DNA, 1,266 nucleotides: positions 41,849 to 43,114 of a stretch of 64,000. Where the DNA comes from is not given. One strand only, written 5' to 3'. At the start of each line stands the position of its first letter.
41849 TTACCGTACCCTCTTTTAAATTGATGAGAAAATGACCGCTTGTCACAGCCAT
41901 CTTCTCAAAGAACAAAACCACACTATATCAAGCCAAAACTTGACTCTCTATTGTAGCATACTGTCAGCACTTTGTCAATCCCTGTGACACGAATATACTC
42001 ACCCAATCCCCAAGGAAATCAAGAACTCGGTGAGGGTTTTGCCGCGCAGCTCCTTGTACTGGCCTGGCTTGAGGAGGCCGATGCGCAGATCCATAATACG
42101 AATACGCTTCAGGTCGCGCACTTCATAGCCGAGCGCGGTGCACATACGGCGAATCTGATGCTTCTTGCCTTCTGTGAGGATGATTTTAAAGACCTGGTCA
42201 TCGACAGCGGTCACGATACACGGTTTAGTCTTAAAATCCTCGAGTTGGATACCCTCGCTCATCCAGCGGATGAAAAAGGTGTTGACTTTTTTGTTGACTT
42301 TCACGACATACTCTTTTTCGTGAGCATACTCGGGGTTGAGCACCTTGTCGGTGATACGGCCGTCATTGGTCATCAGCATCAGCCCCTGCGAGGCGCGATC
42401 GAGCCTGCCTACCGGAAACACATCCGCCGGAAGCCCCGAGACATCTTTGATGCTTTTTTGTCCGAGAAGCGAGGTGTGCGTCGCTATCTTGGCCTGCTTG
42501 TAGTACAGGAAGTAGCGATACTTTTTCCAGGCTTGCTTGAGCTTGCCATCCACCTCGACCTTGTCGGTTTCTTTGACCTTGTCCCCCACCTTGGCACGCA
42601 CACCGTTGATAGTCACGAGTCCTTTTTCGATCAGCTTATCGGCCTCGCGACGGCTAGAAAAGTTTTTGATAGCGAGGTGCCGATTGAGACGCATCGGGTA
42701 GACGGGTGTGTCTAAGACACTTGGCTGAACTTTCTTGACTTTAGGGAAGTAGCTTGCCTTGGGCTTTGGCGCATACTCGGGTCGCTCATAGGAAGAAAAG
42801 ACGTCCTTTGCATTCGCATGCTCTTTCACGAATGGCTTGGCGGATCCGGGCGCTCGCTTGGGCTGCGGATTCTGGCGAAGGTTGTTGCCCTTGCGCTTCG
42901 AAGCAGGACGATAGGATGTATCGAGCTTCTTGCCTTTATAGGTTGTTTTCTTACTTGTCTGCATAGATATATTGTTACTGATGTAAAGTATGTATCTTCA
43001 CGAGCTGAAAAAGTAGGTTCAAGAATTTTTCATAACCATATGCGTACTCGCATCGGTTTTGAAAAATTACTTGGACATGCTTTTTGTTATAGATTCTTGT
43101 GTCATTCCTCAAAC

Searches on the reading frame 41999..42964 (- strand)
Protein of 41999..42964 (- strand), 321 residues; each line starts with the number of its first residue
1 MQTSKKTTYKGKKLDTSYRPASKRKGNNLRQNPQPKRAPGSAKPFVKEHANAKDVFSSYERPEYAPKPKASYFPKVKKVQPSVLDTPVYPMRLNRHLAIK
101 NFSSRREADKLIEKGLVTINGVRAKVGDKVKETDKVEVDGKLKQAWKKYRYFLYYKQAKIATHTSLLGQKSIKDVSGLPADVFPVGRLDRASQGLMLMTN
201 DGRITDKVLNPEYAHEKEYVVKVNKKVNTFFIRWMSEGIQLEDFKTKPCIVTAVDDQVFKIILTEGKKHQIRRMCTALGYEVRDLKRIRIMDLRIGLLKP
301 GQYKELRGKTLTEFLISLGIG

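Call 67: search_protein_families(library=pfam, proteins=[window:41999-42964:-], max_evalue=0.00001)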
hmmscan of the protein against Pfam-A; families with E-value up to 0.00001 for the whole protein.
window:41999-42964:- (321 aa): 2 families
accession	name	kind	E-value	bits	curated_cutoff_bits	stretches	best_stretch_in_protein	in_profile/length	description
PF00849.27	PseudoU_synth_2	-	8.3e-17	62.3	26.8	1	155-276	6-151/152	RNA pseudouridylate synthase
PF01479.30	S4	-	3.9e-10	39.7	22.8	1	91-136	1-48/48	S4 domain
